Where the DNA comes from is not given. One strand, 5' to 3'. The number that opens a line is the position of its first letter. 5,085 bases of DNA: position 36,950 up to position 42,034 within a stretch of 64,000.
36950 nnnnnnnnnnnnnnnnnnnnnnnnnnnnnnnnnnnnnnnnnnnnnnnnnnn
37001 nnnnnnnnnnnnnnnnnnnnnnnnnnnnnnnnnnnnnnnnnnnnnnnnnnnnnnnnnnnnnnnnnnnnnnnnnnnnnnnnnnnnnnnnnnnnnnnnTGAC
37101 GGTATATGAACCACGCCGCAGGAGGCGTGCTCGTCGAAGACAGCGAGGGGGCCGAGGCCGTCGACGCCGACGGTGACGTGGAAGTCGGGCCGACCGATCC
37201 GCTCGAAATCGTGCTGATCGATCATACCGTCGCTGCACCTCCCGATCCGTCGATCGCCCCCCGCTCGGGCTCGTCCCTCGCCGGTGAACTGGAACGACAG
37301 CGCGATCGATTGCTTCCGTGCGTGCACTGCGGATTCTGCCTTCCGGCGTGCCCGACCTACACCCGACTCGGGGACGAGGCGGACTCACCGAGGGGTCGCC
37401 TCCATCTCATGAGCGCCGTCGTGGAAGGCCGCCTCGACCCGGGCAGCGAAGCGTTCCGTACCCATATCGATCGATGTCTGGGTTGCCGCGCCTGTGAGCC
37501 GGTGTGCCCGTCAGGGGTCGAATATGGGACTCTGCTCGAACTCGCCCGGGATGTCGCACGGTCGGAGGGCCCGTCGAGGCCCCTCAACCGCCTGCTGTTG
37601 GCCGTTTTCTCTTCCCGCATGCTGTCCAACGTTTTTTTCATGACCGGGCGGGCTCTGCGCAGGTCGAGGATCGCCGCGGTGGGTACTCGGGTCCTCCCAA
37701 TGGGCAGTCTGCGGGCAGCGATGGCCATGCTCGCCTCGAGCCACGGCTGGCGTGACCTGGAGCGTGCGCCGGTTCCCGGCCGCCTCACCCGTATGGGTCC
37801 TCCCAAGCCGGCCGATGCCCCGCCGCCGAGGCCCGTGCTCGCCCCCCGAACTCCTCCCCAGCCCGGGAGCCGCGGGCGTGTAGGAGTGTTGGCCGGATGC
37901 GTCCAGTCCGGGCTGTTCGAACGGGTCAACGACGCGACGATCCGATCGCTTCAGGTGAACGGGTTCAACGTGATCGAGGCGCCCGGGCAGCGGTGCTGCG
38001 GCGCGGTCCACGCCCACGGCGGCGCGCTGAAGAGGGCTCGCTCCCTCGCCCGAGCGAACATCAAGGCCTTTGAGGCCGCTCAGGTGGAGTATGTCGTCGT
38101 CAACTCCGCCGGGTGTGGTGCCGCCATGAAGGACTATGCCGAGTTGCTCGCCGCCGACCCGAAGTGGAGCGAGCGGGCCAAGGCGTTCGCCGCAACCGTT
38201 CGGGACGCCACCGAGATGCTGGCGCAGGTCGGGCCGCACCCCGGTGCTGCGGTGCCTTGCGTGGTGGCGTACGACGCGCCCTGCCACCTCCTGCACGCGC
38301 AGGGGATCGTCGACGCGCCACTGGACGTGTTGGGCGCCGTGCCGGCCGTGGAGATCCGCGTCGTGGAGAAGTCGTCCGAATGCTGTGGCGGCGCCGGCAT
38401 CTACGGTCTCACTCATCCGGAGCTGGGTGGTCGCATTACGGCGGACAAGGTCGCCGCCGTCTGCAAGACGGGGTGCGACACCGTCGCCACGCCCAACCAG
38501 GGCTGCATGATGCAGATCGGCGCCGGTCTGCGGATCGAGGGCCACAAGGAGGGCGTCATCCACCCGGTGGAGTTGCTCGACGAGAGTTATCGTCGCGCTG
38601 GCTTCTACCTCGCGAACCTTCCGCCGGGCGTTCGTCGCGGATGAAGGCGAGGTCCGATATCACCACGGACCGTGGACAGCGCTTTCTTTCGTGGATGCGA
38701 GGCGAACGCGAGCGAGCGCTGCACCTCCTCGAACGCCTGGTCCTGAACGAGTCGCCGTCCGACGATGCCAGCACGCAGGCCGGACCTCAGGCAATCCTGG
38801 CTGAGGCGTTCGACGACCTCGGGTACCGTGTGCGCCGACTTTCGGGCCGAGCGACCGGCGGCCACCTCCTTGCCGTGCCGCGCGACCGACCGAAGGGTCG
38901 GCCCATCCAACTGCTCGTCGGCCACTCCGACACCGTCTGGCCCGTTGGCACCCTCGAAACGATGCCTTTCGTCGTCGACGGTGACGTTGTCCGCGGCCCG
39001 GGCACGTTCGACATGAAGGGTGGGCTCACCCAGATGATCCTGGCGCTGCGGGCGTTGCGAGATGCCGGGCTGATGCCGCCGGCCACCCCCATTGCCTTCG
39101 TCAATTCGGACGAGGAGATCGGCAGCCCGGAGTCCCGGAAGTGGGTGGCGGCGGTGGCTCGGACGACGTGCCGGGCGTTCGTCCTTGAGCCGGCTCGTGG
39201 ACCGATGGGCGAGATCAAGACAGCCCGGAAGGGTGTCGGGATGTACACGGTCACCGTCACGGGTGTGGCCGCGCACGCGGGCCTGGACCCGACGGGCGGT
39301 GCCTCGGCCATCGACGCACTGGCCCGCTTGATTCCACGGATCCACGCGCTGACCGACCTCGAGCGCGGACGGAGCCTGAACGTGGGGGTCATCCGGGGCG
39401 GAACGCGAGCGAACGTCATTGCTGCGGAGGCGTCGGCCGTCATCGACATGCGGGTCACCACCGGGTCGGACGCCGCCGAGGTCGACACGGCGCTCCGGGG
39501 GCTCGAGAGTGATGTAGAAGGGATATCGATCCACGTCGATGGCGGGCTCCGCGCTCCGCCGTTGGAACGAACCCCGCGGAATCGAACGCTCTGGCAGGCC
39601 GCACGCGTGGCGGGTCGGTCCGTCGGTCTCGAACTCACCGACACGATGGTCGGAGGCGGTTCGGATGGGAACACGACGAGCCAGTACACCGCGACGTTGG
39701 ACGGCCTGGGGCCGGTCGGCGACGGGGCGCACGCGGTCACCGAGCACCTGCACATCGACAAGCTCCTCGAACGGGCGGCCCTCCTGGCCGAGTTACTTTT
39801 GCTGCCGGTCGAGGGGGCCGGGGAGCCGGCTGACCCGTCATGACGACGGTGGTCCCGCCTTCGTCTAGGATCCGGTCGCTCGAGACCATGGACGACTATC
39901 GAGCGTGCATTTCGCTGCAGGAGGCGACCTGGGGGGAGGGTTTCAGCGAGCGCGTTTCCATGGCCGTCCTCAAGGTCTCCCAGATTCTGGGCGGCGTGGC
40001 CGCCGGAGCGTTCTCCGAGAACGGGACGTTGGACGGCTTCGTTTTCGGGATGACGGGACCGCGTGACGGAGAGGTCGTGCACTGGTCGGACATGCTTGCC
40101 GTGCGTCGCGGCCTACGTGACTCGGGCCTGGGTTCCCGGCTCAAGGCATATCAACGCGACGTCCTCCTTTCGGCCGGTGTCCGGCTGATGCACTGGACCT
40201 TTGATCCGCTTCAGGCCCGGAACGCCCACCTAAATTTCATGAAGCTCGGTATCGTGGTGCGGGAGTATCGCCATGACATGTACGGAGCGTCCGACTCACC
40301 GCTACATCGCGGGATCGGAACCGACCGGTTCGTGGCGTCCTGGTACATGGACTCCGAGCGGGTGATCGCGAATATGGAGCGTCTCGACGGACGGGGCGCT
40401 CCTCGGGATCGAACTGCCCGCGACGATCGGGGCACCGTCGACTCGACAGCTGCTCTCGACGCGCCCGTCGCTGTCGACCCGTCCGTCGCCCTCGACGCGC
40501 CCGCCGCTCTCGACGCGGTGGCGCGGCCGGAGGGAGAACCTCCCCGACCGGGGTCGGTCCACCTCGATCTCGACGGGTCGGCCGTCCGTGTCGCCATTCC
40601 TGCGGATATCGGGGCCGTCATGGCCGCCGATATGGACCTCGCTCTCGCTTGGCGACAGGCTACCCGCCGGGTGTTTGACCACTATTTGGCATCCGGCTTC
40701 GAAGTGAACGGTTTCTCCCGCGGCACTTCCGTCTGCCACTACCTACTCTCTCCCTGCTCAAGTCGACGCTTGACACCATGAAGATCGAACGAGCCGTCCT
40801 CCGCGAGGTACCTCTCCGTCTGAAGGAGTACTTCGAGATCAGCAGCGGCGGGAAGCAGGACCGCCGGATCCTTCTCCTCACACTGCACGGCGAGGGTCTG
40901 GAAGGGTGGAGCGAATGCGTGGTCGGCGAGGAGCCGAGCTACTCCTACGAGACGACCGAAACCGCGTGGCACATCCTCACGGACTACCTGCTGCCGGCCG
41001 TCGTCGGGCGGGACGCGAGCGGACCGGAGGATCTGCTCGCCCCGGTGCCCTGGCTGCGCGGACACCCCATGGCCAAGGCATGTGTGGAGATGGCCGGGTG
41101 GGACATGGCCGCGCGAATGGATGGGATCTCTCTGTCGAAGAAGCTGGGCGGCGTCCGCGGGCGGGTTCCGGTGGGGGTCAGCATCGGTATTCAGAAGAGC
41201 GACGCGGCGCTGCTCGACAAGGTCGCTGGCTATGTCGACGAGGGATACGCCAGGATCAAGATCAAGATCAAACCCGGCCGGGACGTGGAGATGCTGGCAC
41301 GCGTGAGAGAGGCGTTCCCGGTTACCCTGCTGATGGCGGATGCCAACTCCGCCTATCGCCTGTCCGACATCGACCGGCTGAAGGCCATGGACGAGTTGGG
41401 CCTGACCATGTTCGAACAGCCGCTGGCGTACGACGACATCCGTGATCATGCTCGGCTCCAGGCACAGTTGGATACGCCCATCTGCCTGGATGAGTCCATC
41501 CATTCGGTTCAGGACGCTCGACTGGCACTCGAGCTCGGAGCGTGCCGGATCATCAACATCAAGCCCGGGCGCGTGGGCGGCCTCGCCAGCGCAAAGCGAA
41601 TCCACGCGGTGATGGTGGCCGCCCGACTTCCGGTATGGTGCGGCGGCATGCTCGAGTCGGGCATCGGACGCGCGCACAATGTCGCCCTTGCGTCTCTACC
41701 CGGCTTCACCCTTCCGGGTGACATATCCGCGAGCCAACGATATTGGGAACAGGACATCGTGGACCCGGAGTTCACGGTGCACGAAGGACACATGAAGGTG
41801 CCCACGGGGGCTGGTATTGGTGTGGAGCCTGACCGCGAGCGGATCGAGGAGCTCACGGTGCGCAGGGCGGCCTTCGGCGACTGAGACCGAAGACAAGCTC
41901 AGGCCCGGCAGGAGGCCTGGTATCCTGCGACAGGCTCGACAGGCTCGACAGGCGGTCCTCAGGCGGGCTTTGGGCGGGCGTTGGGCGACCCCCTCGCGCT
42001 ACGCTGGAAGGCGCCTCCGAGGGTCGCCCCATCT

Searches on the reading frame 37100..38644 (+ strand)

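Call 100: search_protein_families(library=pfam, proteins=[window:37100-38644:+], max_evalue=0.0001)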
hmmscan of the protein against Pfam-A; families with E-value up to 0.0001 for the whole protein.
window:37100-38644:+ (514 aa): 10 families
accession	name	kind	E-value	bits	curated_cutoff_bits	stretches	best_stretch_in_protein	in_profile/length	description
PF02754.22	CCG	-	8.3e-26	90.4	20.6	2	262-344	2-85/85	Cysteine-rich domain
PF13183.11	Fer4_8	-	5.8e-13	49.6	27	1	72-140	3-68/68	4Fe-4S dicluster domain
PF12838.12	Fer4_7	-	5.3e-11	43.3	27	1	74-140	2-52/52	4Fe-4S dicluster domain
PF13534.11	Fer4_17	-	1.9e-10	41.6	22.2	1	74-140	2-60/61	4Fe-4S dicluster domain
PF13484.11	Fer4_16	-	6.5e-07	30.5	30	1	74-138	2-65/66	4Fe-4S double cluster binding domain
PF13237.11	Fer4_10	-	1.3e-06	28.7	25.5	1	73-137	8-53/53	4Fe-4S dicluster domain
PF12797.12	Fer4_2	-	1.6e-06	28.1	24.5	0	124-138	8-22/22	4Fe-4S binding domain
PF00037.32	Fer4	-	1e-05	25.5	21.1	0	124-139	6-21/24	4Fe-4S binding domain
PF12800.12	Fer4_4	-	1.2e-05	25.7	24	0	124-139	2-17/17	4Fe-4S binding domain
PF12837.12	Fer4_6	-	2.2e-05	24.6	25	0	124-140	7-23/24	4Fe-4S binding domain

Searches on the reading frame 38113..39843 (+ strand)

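Call 100: search_protein_families(library=pfam, proteins=[window:38113-39843:+], max_evalue=0.0001)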
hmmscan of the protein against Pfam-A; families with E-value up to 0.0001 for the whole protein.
window:38113-39843:+ (576 aa): 2 families
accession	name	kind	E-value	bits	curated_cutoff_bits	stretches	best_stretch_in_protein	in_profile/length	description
PF01546.33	Peptidase_M20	-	4.2e-22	79.5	24.6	1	267-562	1-204/206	Peptidase family M20/M25/M40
PF07687.19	M20_dimer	-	8.6e-19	67.9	21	1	370-462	1-96/107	Peptidase dimerisation domain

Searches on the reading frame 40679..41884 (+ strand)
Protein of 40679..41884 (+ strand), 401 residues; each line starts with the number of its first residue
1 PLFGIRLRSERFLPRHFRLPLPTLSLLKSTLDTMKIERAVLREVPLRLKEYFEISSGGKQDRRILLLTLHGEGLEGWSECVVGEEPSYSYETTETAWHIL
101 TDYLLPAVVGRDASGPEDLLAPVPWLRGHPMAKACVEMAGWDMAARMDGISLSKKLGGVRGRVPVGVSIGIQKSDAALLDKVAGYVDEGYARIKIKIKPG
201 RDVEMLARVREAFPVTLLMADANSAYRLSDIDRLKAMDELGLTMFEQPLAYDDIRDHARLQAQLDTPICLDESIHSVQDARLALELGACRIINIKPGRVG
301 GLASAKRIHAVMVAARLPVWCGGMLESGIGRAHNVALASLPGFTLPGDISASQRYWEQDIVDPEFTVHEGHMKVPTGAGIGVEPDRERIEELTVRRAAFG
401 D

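Call 100: search_protein_families(library=pfam, proteins=[window:40679-41884:+], max_evalue=0.0001)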
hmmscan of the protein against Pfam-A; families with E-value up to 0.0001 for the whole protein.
window:40679-41884:+ (401 aa): 2 families
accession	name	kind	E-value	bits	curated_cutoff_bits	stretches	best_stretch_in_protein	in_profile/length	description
PF13378.12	MR_MLE_C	-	1.1e-51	176.1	29.4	1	179-387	3-218/219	Enolase C-terminal domain-like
PF02746.21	MR_MLE_N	-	3.8e-11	43.7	22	1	41-157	6-117/117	Mandelate racemase / muconate lactonizing enzyme, N-terminal domain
